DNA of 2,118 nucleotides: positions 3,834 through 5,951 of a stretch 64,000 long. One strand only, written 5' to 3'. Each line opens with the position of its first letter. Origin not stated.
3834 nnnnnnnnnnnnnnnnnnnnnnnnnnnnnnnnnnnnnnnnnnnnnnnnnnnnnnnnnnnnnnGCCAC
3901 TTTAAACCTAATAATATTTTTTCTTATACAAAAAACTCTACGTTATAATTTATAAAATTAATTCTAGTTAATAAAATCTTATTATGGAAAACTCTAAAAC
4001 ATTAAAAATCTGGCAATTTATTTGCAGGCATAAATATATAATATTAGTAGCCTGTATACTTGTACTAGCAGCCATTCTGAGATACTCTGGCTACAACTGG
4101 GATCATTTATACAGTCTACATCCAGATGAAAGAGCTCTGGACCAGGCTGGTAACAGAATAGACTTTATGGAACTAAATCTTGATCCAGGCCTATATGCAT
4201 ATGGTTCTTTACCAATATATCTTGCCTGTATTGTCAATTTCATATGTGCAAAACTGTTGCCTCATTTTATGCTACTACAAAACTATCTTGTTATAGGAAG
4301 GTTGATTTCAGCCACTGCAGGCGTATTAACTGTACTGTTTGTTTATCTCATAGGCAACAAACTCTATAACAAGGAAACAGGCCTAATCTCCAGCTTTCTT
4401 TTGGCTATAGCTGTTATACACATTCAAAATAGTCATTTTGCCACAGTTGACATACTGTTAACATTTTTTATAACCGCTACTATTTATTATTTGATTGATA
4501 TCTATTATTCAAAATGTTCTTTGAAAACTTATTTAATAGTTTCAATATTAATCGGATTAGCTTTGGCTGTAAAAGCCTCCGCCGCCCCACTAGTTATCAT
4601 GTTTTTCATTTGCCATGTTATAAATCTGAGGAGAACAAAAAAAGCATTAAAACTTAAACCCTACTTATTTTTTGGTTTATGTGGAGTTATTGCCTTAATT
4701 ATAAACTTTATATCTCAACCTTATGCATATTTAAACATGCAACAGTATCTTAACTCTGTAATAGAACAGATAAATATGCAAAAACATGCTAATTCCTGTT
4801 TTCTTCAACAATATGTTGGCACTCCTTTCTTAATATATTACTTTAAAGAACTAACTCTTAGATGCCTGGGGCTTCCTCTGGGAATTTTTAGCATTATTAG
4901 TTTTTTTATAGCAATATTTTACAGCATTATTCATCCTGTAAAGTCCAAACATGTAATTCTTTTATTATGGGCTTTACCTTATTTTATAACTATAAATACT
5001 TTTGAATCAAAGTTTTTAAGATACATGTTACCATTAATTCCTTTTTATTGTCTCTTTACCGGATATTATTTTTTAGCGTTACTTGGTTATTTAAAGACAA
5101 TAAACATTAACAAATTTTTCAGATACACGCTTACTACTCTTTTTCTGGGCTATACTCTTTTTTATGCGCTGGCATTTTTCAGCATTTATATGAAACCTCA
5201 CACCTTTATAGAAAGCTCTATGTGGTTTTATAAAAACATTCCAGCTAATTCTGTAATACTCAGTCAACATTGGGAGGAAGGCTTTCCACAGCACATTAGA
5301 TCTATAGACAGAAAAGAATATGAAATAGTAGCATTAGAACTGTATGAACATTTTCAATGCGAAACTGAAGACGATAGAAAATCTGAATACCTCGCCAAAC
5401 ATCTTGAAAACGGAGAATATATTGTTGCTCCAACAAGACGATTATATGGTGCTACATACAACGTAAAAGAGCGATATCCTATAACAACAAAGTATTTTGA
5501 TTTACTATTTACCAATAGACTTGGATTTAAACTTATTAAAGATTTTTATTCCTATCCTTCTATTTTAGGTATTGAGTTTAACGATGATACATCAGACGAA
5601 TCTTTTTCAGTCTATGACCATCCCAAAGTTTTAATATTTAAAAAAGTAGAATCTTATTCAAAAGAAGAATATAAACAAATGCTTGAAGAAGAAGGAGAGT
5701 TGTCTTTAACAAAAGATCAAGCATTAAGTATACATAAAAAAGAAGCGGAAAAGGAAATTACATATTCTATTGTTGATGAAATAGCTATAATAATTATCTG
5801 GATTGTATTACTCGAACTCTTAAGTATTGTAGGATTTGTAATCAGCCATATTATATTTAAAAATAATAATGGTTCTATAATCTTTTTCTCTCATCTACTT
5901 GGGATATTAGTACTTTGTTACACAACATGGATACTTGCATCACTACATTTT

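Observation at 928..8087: Decaprenylphosphoryl-arabinose-like lipid-linked pentose pathway (UbiA-PRTase, DprE1-like, DprE2-like) fused into an operon with a giant YYYxG GT-C membrane protein, outside Actinobacteria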

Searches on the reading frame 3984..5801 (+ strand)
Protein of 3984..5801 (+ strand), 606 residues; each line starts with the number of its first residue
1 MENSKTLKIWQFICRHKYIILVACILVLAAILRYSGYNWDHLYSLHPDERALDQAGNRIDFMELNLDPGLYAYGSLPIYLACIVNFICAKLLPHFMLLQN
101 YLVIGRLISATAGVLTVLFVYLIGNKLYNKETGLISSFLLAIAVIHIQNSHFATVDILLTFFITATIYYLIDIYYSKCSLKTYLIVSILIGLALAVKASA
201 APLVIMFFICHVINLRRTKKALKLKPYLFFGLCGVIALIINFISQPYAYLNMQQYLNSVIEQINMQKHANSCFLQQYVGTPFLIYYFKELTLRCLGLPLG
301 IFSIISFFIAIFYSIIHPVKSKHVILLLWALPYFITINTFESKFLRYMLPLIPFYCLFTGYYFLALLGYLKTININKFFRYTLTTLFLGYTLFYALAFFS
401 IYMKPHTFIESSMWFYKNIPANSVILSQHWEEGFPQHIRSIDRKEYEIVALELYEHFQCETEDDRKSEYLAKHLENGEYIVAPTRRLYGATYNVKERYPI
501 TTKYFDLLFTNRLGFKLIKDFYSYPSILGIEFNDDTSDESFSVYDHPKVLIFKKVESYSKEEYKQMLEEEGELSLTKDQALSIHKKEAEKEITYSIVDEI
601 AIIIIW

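Call 31: predict_structure(alignment_id=A1)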
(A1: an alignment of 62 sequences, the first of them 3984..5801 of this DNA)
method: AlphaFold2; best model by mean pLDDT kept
length: 606 residues; sequences in the alignment: 62
mean_pLDDT: 90.6   pTM: 0.90
mean pLDDT of the five models: 90.6, 90.0, 90.0, 88.3, 88.2
residues with pLDDT >= 90: 423; 70-90: 150; 50-70: 23; < 50: 10
segments of 3 or more residues with pLDDT < 50: 589-592, 602-606
pLDDT, mean of each block of 10 residues (from residue 1): 83 94 98 90 82 88 88 88 90 80 93 98 98 98 96 93 98 96 98 95 97 95 94 98 94 93 88 83 90 94 98 94 96 92 92 98 96 89 95 94 88 93 90 76 81 86 94 97 89 92 96 96 89 84 81 97 96 93 72 54 46
secondary structure, 60 per line:
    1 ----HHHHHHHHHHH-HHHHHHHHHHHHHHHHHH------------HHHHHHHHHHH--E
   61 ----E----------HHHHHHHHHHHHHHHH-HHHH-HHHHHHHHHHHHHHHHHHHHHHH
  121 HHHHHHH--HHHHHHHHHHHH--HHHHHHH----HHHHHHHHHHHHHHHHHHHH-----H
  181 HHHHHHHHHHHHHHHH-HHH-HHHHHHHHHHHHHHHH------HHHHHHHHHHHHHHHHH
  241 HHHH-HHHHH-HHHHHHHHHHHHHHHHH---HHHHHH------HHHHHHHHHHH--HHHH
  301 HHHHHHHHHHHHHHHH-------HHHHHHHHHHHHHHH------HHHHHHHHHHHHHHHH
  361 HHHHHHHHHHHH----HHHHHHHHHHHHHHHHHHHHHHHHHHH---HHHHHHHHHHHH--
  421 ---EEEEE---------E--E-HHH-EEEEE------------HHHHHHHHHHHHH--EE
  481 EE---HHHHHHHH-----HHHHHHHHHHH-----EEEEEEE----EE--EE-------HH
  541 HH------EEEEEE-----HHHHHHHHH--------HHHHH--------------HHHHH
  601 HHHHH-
elements in order: H5-15 H17-34 H47-57 H76-91 H93-96 H98-127 H130-141 H144-150 H155-174 H180-196 H202-217 H224-244 H246-250 H252-268 H272-277 H284-294 H297-316 H324-338 H345-372 H377-403 H407-418 E424-428 E447-451 H464-476 E479-482 H486-493 H499-509 E515-521 H539-542 E549-554 H560-568 H577-581 H596-605

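Call 34: fold_search(model_id=the predicted structure, library=pdb)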
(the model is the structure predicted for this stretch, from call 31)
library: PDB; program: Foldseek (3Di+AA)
matches with E <= 10: 171; with E <= 0.001: 34
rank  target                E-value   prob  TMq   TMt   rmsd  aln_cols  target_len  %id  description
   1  7e9s_A                3.0e-09  1.00  0.49  0.36  10.4       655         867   13  Archaeal oligosaccharyltransferase AglB from Archaeoglobus fulgidus in complex with an inhibitory peptide and a dolich (released 2021-09-08)
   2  3wak                  4.6e-09  1.00  0.47  0.35  12.5       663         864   13  Crystal structure of the Archaeoglobus fulgidus oligosaccharyltransferase (O29867_ARCFU) in the apo form (released 2013-10-30)
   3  5gmy_A                1.2e-08  1.00  0.48  0.36  12.2       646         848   15  Crystal structure of the Archaeoglobus fulgidus oligosaccharyltransferase (O29867_ARCFU) tethered with an acceptor pep (released 2017-02-01)
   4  8age_A                2.3e-08  1.00  0.44  0.41  15.1       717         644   12  Structure of yeast oligosaccharylransferase complex with acceptor peptide bound (released 2022-12-07)
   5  7oci_F                2.6e-08  1.00  0.47  0.44  12.6       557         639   13  Cryo-EM structure of yeast Ost6p containing oligosaccharyltransferase complex (released 2022-02-16)
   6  8agc_A                2.7e-08  1.00  0.43  0.39  13.4       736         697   12  Structure of yeast oligosaccharylransferase complex with lipid-linked oligosaccharide and non-acceptor peptide bound (released 2022-12-07)
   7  3waj                  3.3e-08  1.00  0.46  0.37  12.6       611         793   14  Crystal structure of the Archaeoglobus fulgidus oligosaccharyltransferase (O29867_ARCFU) complex with Zn and sulfate (released 2013-10-30)
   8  9n9j_I                3.8e-08  1.00  0.45  0.40  11.9       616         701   13  Structure of a GRP94 folding intermediate engaged with a CCDC134- and FKBP11-bound secretory translocon (released 2025-11-19)
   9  8b6l_I                5.1e-08  1.00  0.42  0.38  13.1       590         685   14  Subtomogram average of the human Sec61-TRAP-OSTA-translocon (released 2022-12-07)
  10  6s7t_A                1.2e-07  1.00  0.44  0.38  10.5       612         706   12  Cryo-EM structure of human oligosaccharyltransferase complex OST-B (released 2019-12-18)
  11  6ezn_F                2.0e-07  1.00  0.46  0.43  16.7       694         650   12  Cryo-EM structure of the yeast oligosaccharyltransferase (OST) complex (released 2018-01-17)
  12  6s7o_A                2.1e-07  1.00  0.44  0.41  11.0       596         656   12  Cryo-EM structure of human oligosaccharyltransferase complex OST-A (released 2019-12-18)
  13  8pn9_A                2.8e-07  1.00  0.47  0.44  10.4       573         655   13  Structure of human oligosaccharyltransferase OST-A complex bound to NGI-1 (released 2024-05-08)
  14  6c26_A                3.8e-07  1.00  0.45  0.43  15.9       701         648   12  The Cryo-EM structure of a eukaryotic oligosaccharyl transferase complex (released 2018-01-31)
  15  9s6t_A                4.3e-07  1.00  0.48  0.59   8.1       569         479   12  Ternary cryo-EM structure of chicken ALG12 with Dol25-PP-GlcNAc2Man7, Dol25-P-Man, and Fab (released 2026-03-18)
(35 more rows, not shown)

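Call 48: search_solved_structures(query=A1, max_evalue=10, show_alignments=3)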
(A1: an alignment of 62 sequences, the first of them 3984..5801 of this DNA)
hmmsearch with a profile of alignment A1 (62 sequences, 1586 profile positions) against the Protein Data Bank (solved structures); distinct sequences matched with E-value up to 10: 111 (the best 60 are shown).
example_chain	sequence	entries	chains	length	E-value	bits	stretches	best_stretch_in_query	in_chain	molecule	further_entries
6d69_A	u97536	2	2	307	1.2e-81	277.9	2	1322-1499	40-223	NHL Repeat Region of D. melanogaster Thin | Thin, isoform D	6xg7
9jur_A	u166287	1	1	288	4.9e-63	216.2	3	1323-1503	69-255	E3 ubiquitin-protein ligase TRIM71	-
7qrx_A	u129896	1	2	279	5.1e-63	216.1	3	1323-1503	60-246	E3 ubiquitin-protein ligase TRIM71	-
8j72_A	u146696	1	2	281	1.1e-62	215.1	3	1323-1503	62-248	E3 ubiquitin-protein ligase TRIM71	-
6fpt_A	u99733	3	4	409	3.4e-61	210.1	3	1323-1503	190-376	E3 ubiquitin-protein ligase TRIM71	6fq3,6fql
7b96_A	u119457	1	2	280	3e-58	200.3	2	1322-1466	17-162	Isoform 2 of Tripartite motif-containing protein 2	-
7qrv_A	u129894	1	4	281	3e-58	200.3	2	1322-1471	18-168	Tripartite motif-containing protein 2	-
7qrw_A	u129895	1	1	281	4.5e-58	199.7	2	1322-1472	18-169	Isoform 4 of Tripartite motif-containing protein 3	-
7b2r_A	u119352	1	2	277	5.5e-58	199.4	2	1322-1471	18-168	Tripartite motif-containing protein 2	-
6qsd_A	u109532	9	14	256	1e-52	182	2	1327-1504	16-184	Pizza6S | Pizza6-S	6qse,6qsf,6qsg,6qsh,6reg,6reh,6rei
6rej_A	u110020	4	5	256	1.3e-50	175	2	1327-1504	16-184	Pizza6-SH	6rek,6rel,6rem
6f0s_A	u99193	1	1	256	1.4e-50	174.9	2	1327-1504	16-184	Pizza6-SYW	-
3ww9_A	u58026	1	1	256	2.1e-50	174.3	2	1327-1504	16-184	pizza6 protein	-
7zcj_A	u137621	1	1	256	9.3e-50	172.2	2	1327-1504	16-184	Pizza6-TNH-TSH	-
7zq2_A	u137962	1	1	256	1.4e-49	171.6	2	1327-1504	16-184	Pizza6-RSH-TSH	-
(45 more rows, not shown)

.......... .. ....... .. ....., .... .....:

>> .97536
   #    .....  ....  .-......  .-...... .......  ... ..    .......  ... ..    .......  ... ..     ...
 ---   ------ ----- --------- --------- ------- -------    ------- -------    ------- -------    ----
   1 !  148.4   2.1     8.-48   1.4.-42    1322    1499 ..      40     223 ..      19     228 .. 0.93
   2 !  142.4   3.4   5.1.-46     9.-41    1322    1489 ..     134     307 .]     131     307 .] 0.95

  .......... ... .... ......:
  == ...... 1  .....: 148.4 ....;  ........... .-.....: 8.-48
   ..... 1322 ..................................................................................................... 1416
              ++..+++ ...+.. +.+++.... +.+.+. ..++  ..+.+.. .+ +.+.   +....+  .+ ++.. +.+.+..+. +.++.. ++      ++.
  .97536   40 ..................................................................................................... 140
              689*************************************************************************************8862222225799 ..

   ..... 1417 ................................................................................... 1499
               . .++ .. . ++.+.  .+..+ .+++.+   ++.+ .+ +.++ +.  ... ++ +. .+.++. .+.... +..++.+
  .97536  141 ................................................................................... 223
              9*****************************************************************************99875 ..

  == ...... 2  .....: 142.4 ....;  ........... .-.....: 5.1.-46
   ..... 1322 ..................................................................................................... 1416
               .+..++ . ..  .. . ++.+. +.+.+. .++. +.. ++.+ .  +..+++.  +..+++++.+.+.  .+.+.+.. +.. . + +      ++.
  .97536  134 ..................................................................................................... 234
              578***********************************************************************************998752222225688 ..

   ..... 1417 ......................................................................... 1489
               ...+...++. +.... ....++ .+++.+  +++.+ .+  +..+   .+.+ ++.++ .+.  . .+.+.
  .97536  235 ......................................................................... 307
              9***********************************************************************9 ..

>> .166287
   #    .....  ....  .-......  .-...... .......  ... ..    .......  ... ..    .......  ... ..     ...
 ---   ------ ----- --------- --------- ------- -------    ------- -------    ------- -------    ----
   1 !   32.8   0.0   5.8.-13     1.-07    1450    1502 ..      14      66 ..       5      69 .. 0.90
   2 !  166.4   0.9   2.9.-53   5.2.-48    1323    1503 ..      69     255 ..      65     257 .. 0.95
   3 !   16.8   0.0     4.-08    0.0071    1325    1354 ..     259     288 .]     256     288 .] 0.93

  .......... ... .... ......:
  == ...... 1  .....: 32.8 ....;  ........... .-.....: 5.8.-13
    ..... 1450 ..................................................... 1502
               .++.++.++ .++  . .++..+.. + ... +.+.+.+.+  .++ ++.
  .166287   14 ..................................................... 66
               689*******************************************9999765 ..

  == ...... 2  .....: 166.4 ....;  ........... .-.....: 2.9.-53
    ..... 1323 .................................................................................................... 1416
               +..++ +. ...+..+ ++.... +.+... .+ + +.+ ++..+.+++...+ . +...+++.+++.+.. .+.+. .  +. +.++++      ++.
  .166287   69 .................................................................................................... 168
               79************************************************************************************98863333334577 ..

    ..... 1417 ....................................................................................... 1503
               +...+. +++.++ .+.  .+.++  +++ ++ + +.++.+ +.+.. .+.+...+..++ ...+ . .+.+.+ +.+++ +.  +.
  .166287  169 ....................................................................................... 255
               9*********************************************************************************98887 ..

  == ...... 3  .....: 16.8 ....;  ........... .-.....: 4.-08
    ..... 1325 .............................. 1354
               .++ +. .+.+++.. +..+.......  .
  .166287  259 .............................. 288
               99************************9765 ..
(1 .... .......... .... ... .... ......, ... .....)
